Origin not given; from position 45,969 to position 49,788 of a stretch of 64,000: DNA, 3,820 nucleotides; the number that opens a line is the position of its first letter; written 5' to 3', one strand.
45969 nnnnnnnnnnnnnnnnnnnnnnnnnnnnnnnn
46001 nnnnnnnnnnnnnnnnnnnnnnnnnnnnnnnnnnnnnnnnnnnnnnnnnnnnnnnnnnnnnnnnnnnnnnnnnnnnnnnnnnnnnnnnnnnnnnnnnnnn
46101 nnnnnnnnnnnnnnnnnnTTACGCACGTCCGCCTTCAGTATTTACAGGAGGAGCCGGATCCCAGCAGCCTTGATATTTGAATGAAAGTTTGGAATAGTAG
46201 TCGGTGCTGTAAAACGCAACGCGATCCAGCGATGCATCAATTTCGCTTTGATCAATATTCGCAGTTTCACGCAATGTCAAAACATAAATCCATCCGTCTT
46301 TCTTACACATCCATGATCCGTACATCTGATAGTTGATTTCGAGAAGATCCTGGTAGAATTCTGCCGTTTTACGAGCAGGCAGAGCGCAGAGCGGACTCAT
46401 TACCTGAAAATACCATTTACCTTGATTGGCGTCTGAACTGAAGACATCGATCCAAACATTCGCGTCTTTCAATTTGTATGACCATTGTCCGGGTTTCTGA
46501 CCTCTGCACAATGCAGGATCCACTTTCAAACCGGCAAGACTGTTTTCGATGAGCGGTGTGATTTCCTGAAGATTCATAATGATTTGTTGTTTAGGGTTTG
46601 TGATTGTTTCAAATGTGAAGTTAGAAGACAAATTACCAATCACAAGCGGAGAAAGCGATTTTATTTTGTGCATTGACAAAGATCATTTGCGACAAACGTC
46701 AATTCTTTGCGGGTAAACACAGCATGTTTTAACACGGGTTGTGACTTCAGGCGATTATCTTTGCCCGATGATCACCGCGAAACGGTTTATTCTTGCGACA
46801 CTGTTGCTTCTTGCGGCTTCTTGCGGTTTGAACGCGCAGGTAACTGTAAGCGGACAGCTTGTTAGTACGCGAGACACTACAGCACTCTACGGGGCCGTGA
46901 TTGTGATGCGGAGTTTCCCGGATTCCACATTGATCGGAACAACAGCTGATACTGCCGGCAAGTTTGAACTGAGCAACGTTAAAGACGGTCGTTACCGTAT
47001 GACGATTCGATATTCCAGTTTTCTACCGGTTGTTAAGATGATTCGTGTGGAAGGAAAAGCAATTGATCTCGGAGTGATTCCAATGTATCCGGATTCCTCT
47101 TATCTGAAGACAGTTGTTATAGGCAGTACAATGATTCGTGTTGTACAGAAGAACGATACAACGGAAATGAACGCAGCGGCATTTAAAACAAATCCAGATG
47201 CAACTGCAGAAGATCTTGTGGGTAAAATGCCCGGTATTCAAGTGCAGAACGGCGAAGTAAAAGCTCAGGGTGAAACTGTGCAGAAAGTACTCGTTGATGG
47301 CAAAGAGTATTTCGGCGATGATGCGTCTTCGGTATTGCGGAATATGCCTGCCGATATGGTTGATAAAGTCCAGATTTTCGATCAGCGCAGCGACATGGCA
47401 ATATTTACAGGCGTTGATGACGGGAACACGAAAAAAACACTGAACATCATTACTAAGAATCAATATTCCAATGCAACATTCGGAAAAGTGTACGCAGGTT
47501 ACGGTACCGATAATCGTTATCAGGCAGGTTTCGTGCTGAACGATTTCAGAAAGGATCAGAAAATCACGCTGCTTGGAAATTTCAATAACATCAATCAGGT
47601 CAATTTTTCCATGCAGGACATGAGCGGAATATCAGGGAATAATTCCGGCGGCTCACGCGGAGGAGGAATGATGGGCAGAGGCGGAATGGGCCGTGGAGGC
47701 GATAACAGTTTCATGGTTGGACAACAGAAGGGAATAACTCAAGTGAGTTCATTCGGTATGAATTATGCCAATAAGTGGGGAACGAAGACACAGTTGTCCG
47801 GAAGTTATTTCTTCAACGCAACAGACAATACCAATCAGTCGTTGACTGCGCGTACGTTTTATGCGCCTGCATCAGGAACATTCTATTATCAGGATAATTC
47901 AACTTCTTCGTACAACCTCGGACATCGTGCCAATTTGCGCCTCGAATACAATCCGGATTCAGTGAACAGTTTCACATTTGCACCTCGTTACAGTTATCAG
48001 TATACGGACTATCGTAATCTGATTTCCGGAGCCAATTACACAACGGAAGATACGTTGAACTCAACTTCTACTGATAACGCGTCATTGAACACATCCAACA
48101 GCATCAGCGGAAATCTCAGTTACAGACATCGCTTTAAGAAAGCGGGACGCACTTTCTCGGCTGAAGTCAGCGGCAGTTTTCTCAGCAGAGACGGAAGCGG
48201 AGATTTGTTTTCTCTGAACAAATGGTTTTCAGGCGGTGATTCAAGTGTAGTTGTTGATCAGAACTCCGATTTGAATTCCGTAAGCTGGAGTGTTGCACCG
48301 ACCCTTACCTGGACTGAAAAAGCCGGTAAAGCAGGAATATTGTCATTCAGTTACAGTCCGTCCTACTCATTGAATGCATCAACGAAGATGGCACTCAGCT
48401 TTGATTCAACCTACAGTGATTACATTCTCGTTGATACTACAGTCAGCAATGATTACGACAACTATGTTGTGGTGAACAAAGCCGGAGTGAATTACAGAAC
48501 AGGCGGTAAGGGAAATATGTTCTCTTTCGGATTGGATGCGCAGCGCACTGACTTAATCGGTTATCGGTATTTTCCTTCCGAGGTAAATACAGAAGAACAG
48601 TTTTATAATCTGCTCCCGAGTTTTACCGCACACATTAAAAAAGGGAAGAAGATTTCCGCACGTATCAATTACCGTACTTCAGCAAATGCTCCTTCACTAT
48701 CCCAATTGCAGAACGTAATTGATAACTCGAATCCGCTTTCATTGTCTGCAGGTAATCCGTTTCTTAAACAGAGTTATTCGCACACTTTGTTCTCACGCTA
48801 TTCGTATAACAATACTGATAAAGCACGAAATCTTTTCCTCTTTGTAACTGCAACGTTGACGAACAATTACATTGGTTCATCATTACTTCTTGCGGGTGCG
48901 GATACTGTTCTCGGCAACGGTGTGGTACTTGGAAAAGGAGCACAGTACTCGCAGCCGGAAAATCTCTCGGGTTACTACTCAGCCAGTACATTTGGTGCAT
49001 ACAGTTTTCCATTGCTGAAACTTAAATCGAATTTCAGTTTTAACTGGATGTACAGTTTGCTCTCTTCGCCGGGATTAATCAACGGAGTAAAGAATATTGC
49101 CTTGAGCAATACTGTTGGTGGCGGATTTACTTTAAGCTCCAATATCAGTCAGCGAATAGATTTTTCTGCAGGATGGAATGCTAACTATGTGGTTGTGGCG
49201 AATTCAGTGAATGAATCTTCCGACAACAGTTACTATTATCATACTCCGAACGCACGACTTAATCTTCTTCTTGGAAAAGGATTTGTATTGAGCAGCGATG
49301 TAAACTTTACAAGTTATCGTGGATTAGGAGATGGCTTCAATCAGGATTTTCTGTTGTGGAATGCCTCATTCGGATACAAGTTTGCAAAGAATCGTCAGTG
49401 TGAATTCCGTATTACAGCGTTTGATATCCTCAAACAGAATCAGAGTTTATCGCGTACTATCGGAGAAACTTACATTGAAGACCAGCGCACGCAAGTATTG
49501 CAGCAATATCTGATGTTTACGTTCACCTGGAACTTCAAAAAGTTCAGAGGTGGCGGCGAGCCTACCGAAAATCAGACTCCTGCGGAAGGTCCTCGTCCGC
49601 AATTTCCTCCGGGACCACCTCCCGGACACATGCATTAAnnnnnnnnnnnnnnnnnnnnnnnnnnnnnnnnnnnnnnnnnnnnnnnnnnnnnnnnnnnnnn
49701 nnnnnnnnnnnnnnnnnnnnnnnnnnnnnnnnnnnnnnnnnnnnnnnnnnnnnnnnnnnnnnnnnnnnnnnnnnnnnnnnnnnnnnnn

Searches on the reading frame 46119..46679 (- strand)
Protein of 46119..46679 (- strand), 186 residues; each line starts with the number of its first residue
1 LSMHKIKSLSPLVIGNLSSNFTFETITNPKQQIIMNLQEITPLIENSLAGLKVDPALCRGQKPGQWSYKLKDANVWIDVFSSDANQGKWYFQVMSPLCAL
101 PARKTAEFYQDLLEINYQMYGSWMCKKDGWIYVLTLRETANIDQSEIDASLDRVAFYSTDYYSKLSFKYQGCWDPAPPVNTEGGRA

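Call 3: search_protein_families(library=pfam, proteins=[window:46119-46679:-], max_evalue=0.01)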
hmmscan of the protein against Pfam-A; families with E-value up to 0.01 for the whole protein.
window:46119-46679:- (186 aa): 0 families

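Call 4: search_protein_families(library=ncbifam, proteins=[window:46119-46679:-], max_evalue=0.01)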
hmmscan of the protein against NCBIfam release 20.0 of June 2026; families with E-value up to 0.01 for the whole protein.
window:46119-46679:- (186 aa): 0 families

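Call 21: search_protein_families(library=pfam, proteins=[window:46119-46577:-], max_evalue=1)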
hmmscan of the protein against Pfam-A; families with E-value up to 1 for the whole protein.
window:46119-46577:- (152 aa): 4 families
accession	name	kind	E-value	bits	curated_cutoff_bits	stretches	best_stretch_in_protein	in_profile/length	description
PF07032.16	DUF1322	-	0.023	15.6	25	1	50-82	24-55/73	Protein of unknown function (DUF1322)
PF22550.1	CesT_Tir_1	-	0.03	14.7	27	1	69-131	61-125/131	CesT_Tir_1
PF10722.14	YbjN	-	0.042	14.5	22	1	12-131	7-124/126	Putative bacterial sensory transduction regulator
PF15373.11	SAXO5-like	-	0.086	12.2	27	1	111-138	368-395/438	Stabilizer of axonemal microtubules 5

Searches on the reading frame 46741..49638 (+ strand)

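Call 21: search_protein_families(library=pfam, proteins=[window:46741-49638:+], max_evalue=1)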
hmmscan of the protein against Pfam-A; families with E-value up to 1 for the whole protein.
window:46741-49638:+ (965 aa): 5 families
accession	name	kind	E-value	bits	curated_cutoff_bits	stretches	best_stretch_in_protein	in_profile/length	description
PF14905.12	OMP_b-brl_3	-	1.4e-21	77.5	27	1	463-930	1-408/408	Outer membrane protein beta-barrel family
PF13715.12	CarbopepD_reg_2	-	1.3e-08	35.2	32.2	1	36-126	1-87/88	CarboxypepD_reg-like domain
PF13620.12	CarboxypepD_reg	-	1.9e-07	31.8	32.3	1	35-104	1-70/82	Carboxypeptidase regulatory-like domain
PF14686.12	fn3_3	-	0.017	15.3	24.4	1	67-89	29-51/75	Polysaccharide lyase family 4, domain II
PF09430.16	EMC7_beta-sandw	-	0.1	13.3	26.6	1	66-94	22-50/122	ER membrane protein complex subunit 7, beta-sandwich domain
